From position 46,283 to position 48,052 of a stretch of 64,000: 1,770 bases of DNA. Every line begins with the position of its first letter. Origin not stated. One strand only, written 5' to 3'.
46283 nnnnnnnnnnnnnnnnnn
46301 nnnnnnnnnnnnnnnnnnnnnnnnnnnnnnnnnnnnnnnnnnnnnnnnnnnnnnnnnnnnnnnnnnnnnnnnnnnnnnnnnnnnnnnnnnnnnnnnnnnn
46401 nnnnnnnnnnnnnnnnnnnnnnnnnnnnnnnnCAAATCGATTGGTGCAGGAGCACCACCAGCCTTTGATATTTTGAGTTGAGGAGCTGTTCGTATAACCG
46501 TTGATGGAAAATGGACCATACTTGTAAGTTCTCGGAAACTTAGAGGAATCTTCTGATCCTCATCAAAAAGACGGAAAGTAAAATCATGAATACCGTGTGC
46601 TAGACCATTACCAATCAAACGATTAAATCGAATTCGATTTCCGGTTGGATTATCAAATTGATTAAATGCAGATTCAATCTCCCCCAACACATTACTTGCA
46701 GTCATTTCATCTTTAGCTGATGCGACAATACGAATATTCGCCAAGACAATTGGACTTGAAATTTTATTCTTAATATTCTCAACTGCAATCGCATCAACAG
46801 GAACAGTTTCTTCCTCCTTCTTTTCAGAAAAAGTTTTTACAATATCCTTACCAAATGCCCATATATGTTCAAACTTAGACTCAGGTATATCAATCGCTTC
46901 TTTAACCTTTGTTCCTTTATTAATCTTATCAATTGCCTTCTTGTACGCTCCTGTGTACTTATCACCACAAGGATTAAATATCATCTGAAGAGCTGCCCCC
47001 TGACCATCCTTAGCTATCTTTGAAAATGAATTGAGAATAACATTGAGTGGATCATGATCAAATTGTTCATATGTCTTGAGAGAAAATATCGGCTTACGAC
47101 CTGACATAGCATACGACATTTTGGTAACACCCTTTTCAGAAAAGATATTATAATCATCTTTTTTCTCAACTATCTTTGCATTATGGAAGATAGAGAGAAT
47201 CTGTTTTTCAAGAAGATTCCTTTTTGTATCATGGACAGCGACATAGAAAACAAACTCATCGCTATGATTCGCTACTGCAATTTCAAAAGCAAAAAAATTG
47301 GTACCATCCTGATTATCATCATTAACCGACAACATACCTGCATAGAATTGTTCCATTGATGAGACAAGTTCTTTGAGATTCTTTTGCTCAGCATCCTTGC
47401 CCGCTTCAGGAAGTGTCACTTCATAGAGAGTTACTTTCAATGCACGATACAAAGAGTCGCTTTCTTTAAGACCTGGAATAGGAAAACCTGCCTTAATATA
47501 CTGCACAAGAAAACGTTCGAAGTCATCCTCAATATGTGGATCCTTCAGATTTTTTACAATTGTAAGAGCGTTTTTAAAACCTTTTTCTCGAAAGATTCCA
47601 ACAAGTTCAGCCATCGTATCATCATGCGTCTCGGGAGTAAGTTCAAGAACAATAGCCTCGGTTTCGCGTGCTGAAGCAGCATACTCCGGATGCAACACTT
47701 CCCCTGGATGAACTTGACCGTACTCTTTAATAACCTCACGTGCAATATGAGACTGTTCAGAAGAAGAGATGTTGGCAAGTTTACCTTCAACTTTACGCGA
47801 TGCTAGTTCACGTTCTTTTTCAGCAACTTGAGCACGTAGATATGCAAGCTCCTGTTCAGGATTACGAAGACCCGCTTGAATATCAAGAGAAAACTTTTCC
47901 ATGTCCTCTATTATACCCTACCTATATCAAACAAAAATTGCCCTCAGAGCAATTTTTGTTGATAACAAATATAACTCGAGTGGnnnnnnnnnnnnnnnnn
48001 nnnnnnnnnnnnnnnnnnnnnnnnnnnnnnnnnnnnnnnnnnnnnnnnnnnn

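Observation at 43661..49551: Five-gene minus-strand operon built around a 968-aa soluble T4CP/VirB4-like ATPase with coiled-coil partners and an extended NDK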

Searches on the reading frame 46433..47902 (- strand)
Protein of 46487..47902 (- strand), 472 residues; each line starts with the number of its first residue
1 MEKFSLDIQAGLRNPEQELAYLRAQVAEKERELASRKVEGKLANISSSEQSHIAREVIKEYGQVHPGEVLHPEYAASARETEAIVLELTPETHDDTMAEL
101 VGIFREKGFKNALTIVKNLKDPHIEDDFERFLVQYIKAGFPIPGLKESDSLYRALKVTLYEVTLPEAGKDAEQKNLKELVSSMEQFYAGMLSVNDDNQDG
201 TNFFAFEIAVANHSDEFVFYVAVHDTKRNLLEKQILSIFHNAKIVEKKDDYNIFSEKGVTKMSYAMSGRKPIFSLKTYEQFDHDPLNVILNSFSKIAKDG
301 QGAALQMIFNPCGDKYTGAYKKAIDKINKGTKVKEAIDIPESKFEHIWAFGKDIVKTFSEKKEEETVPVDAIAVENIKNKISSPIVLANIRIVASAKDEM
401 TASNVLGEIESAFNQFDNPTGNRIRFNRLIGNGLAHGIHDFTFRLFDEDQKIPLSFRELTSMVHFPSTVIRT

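Call 17: find_homologous_proteins(query=window:46487-47902:-, max_evalue=0.001)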
Query seq(472 aa) (472 aa): 171 proteins with E <= 0.001 among 8000 candidates; the best 120 are listed.
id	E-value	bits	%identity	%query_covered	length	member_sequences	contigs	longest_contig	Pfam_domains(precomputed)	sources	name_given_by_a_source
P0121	2.1e-140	487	49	100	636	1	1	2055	PF26449.1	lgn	-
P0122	2.6e-140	487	53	96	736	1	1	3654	PF26449.1,PF01935.24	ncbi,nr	ncbi:MAG TPA: DUF87 domain-containing protein, partial [Candidatus Paceibacterota bacterium]|nr:DUF8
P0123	3.4e-137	476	51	97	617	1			PF26449.1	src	-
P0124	1.4e-135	471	50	97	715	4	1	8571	PF26449.1,PF01935.24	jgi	-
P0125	9.6e-134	465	49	98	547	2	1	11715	PF26449.1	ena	-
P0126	3.6e-133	463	49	98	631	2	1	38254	PF26449.1,PF01935.24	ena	-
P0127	2.3e-131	457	50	97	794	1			PF26449.1,PF01935.24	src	-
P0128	5.1e-131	456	49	99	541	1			PF26449.1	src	-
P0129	1.6e-128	448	46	98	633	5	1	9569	PF26449.1,PF01935.24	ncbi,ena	-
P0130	2.9e-128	447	46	100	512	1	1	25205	PF26449.1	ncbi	-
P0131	3.2e-128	447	48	97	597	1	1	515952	PF26449.1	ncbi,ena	-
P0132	8.6e-128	445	55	82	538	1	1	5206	PF26449.1,PF01935.24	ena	-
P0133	1.2e-123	432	47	97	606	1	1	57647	PF26449.1,PF01935.24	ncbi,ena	-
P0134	2.8e-123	430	47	100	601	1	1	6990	PF26449.1,PF01935.24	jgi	-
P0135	1.7e-122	428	47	97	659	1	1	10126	PF26449.1,PF01935.24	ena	-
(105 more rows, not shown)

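Call 36: predict_structure(alignment_id=A2)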
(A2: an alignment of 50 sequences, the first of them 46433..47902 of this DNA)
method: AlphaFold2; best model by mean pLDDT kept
length: 490 residues; sequences in the alignment: 50
mean_pLDDT: 84.7   pTM: 0.77
mean pLDDT of the five models: 84.7, 83.3, 82.8, 82.4, 81.3
residues with pLDDT >= 90: 252; 70-90: 146; 50-70: 81; < 50: 11
segments of 3 or more residues with pLDDT < 50: 1-4, 481-485
pLDDT, mean of each block of 10 residues (from residue 1): 53 82 89 77 74 85 81 73 66 83 82 85 91 88 84 91 78 74 92 66 89 93 93 92 91 93 97 96 93 94 97 93 96 90 60 62 70 97 96 98 98 97 98 95 94 96 82 59 48
secondary structure, 60 per line:
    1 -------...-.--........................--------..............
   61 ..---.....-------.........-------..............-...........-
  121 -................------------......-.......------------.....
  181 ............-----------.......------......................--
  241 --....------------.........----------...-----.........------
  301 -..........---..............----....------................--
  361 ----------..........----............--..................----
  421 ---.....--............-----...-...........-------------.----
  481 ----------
elements in order: H15-38 H47-62 H66-69 H78-86 H94-107 H109-119 H122-137 H150-155 E157-163 H176-192 E204-210 E217-224 H225-238 E243-246 E259-267 H286-294 E302-311 H315-328 H333-336 H343-358 H371-380 E385-396 H399-416 E424-428 H431-442 E452-455 H456-462

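Call 58: search_protein_representatives(alignment_id=A3)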
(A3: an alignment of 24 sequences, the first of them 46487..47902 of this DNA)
Query: 24 sequences, 450 profile positions. Proteins with E-value up to 0.001 (for the whole library): 2085; up to 1e-10: 1088; up to 1e-30: 380. The best 150 are listed.
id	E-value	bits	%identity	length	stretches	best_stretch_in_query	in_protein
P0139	1.3e-186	637.0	-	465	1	1-449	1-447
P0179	7.3e-173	591.7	-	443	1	1-449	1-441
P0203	8.8e-170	581.5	-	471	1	6-449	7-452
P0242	2.0e-169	580.3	-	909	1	6-449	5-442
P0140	4.0e-165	566.2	-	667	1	1-449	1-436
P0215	4.1e-164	562.8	-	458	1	4-442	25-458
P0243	1.2e-163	561.2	-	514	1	11-448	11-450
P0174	5.7e-160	549.2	-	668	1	7-449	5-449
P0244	7.6e-160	548.8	-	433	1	1-433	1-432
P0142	1.6e-157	541.1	-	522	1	7-449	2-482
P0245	5.2e-156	536.1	-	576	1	5-449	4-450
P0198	2.2e-150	517.5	-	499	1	7-443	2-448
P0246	5.2e-149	513.0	-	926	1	2-449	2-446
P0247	9.1e-148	508.9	-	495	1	1-449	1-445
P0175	4.0e-147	506.8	-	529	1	6-448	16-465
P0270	2.2e-112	392.3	-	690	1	130-444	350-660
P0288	3.2e-97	342.4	-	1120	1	5-446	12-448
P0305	2.2e-85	303.4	-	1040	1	18-448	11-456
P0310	1.1e-81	291.1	-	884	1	92-446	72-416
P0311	2.8e-81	289.8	-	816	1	8-448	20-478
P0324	1.6e-69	251.1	-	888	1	17-447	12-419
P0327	1.7e-68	247.6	-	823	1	84-448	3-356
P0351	6.7e-59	216.0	-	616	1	137-446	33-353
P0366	6.5e-56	206.2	-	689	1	140-448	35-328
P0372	6.3e-55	202.9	-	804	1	144-448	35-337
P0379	1.7e-53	198.3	-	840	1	139-448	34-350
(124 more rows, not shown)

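Call 59: list_cluster_members(proteins=[P0372, P0379, P0327, P0366, P0351, P0310, P0324, P0311, P0288, P0270])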
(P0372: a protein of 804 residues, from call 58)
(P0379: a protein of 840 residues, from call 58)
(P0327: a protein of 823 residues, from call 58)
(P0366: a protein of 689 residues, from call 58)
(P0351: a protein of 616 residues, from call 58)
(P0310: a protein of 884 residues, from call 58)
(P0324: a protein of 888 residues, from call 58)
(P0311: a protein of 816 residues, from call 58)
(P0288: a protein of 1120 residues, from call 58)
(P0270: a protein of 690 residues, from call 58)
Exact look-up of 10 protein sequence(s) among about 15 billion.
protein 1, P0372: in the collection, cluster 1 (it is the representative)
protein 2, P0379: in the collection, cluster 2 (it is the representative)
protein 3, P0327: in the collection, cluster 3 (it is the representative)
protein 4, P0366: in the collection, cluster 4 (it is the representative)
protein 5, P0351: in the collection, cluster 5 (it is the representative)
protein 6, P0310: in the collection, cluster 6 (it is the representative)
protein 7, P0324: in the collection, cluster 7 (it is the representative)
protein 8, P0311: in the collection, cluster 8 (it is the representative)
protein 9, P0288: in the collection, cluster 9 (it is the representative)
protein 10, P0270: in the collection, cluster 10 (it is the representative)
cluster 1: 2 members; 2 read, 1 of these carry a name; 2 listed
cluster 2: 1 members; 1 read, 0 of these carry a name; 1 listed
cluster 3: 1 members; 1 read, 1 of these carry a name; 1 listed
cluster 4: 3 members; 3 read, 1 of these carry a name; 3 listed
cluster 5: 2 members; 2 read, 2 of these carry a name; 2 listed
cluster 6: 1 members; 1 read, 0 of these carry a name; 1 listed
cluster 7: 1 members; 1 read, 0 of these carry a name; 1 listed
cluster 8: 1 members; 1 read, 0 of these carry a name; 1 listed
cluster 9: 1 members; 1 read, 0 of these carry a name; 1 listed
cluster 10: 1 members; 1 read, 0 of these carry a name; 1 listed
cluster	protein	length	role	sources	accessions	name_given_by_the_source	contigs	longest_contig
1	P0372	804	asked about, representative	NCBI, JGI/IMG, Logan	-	type IV secretory pathway TraG/TraD family ATPase VirD4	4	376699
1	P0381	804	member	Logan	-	-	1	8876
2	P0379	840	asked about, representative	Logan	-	-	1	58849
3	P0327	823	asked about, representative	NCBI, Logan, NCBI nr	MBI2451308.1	MAG: type IV secretion system DNA-binding domain-containing protein [Parcubacteria group ... | type IV secretion system DNA-binding domain-containing protein [Parcubacteria group ...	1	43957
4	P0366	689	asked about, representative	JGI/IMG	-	-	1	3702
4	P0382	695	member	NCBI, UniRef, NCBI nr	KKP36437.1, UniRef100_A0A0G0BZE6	MAG: hypothetical protein UR23_C0018G0011 [Candidatus Roizmanbacteria bacterium ... | Uncharacterized protein n=1 Tax=Candidatus Roizmanbacteria bacterium GW2011_GWA2_32_13 ...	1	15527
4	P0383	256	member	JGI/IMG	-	-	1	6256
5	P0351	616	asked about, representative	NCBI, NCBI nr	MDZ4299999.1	MAG: DUF87 domain-containing protein, partial [Candidatus Sungbacteria bacterium] | DUF87 domain-containing protein [Candidatus Sungbacteria bacterium]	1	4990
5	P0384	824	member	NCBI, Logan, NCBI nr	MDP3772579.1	MAG: type IV secretion system DNA-binding domain-containing protein [bacterium] | type IV secretion system DNA-binding domain-containing protein [bacterium]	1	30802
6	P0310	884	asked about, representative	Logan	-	-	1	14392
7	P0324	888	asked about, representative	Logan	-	-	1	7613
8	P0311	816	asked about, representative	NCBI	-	-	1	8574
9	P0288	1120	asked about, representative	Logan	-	-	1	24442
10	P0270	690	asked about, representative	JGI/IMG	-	-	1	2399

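Call 60: search_protein_families(library=pfam, proteins=[P0372, P0379, P0327, P0366, P0310, P0324, P0311, P0288, P0270, P0305], max_evalue=0.001)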
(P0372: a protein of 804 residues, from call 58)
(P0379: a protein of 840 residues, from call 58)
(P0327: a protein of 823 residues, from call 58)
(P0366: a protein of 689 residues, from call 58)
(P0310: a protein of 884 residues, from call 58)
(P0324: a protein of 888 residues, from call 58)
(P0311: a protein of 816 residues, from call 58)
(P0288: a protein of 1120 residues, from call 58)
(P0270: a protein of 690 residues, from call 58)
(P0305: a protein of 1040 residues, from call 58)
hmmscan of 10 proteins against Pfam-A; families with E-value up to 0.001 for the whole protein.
P0372 (804 aa): 5 families
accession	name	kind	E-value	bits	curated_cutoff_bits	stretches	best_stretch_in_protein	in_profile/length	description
PF10412.15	TrwB_AAD_bind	-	9.6e-11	41.6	20.5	1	396-717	10-312/387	Type IV secretion-system coupling protein DNA-binding domain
PF01935.23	DUF87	-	1.1e-09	39.2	23.2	1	381-468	3-84/220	Helicase HerA, central domain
PF02534.20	T4SS-DNA_transf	-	1.4e-07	31.2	20.1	1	391-697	37-346/468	Type IV secretory system Conjugative DNA transfer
PF12696.13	TraG-D_C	-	3.2e-05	24.3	22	1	656-724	2-73/126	TraM recognition site of TraD and TraG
PF13401.12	AAA_22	-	0.00015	22.5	27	0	400-432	4-36/130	AAA domain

P0379 (840 aa): 6 families
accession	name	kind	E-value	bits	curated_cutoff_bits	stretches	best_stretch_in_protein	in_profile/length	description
PF02534.20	T4SS-DNA_transf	-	7.8e-12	45.2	20.1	1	413-744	44-379/468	Type IV secretory system Conjugative DNA transfer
PF01935.23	DUF87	-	3.1e-09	37.7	23.2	1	401-497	9-100/220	Helicase HerA, central domain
PF10412.15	TrwB_AAD_bind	-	1.8e-06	27.5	20.5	1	408-735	9-310/387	Type IV secretion-system coupling protein DNA-binding domain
PF12696.13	TraG-D_C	-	4e-06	27.2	22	1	668-745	3-74/126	TraM recognition site of TraD and TraG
PF25199.1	nSTAND_NTPase5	-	0.00044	20.5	34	0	410-479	37-108/145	Novel STAND NTPase 5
PF00270.35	DEAD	-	0.00047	20.4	26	0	413-460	13-63/167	DEAD/DEAH box helicase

P0327 (823 aa): 3 families
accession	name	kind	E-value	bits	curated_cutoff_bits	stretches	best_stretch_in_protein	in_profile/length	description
PF10412.15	TrwB_AAD_bind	-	3.2e-07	30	20.5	1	411-466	6-61/387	Type IV secretion-system coupling protein DNA-binding domain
PF01935.23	DUF87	-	4.5e-06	27.3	23.2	1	420-462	23-66/220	Helicase HerA, central domain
PF13401.12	AAA_22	-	9.1e-05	23.2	27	0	418-447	3-32/130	AAA domain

P0366 (689 aa): 2 families
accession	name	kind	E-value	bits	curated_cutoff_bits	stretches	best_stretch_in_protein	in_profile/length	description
PF01935.23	DUF87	-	2e-08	35.1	23.2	1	371-476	1-99/220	Helicase HerA, central domain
PF10412.15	TrwB_AAD_bind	-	0.00011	21.7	20.5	0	394-469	15-84/387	Type IV secretion-system coupling protein DNA-binding domain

P0310 (884 aa): 6 families
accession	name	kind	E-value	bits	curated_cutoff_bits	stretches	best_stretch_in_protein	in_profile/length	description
PF02534.20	T4SS-DNA_transf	-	1.4e-07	31.2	20.1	1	444-781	15-346/468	Type IV secretory system Conjugative DNA transfer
PF12696.13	TraG-D_C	-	4.7e-05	23.8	22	1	739-781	1-44/126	TraM recognition site of TraD and TraG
PF25199.1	nSTAND_NTPase5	-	0.00022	21.5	34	1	476-549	34-109/145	Novel STAND NTPase 5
PF01935.23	DUF87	-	0.00041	20.9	23.2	0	484-521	24-62/220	Helicase HerA, central domain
PF13401.12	AAA_22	-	0.00048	20.9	27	0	485-523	7-45/130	AAA domain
PF10412.15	TrwB_AAD_bind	-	0.00099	18.5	20.5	0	479-522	11-54/387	Type IV secretion-system coupling protein DNA-binding domain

P0324 (888 aa): 5 families
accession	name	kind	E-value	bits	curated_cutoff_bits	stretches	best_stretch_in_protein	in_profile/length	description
PF10412.15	TrwB_AAD_bind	-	4.7e-07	29.5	20.5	0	731-801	237-310/387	Type IV secretion-system coupling protein DNA-binding domain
PF01935.23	DUF87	-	2.1e-06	28.4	23.2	1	475-530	12-68/220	Helicase HerA, central domain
PF12696.13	TraG-D_C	-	3.6e-06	27.3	22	1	741-806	1-70/126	TraM recognition site of TraD and TraG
PF01580.24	FtsK_SpoIIIE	-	0.00028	20.8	24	0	463-507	20-61/221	FtsK/SpoIIIE family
PF13401.12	AAA_22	-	0.00039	21.2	27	0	486-532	6-53/130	AAA domain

P0311 (816 aa): 0 families

P0288 (1120 aa): 3 families
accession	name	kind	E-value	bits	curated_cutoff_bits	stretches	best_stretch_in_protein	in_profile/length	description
PF10412.15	TrwB_AAD_bind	-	3e-06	26.8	20.5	0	507-554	7-54/387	Type IV secretion-system coupling protein DNA-binding domain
PF12696.13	TraG-D_C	-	0.00013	22.4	22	1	774-813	3-43/126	TraM recognition site of TraD and TraG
PF01935.23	DUF87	-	0.00015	22.4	23.2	1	516-553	24-62/220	Helicase HerA, central domain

P0270 (690 aa): 1 family
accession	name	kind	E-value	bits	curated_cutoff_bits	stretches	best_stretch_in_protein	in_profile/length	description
PF05193.26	Peptidase_M16_C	-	1.3e-11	45.2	23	1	208-362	12-169/181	Peptidase M16 inactive domain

P0305 (1040 aa): 3 families
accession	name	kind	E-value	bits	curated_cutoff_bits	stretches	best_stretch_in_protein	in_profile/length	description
PF10412.15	TrwB_AAD_bind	-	1.9e-05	24.2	20.5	0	863-958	219-315/387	Type IV secretion-system coupling protein DNA-binding domain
PF12696.13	TraG-D_C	-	3.8e-05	24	22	1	895-956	3-69/126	TraM recognition site of TraD and TraG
PF13401.12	AAA_22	-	8.1e-05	23.4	27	0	638-727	6-93/130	AAA domain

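Call 66: find_encoding_contigs(protein=P0372, flank=8000, max_places=3)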
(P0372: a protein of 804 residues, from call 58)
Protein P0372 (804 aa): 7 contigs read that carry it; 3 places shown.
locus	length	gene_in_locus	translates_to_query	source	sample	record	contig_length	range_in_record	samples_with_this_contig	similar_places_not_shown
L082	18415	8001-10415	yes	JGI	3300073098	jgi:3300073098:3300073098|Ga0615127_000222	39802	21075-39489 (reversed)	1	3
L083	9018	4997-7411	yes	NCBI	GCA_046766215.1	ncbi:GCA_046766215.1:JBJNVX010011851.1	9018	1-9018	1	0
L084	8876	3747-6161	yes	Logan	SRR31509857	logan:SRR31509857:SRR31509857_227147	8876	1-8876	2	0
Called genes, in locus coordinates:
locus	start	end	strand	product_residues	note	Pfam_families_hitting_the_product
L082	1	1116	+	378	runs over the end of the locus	PF13439:Glyco_transf_4, PF13579:Glyco_trans_4_4, PF20706:GT4-conflict, PF00534:Glycos_transf_1, PF13692:Glyco_trans_1_4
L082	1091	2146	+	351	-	PF03816:LytR_cpsA_psr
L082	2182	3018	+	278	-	PF00535:Glycos_transf_2, PF13641:Glyco_tranf_2_3, PF13632:Glyco_trans_2_3 (faint)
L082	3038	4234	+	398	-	PF22694:CtpB_N-like, PF00595:PDZ, PF13180:PDZ_2, PF17820:PDZ_6, PF03572:Peptidase_S41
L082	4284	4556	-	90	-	PF01016:Ribosomal_L27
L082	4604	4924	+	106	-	-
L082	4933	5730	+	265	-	PF08478:POTRA_1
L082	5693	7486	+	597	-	-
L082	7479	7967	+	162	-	-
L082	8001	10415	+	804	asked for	PF26449:DUF8128, PF02534:T4SS-DNA_transf (faint), PF01935:DUF87, PF10412:TrwB_AAD_bind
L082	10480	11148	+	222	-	-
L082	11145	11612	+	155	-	-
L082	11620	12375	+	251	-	-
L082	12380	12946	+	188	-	-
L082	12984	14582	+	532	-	-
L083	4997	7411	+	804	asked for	PF26449:DUF8128, PF02534:T4SS-DNA_transf (faint), PF01935:DUF87, PF10412:TrwB_AAD_bind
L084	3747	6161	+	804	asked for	PF26449:DUF8128, PF02534:T4SS-DNA_transf (faint), PF01935:DUF87, PF10412:TrwB_AAD_bind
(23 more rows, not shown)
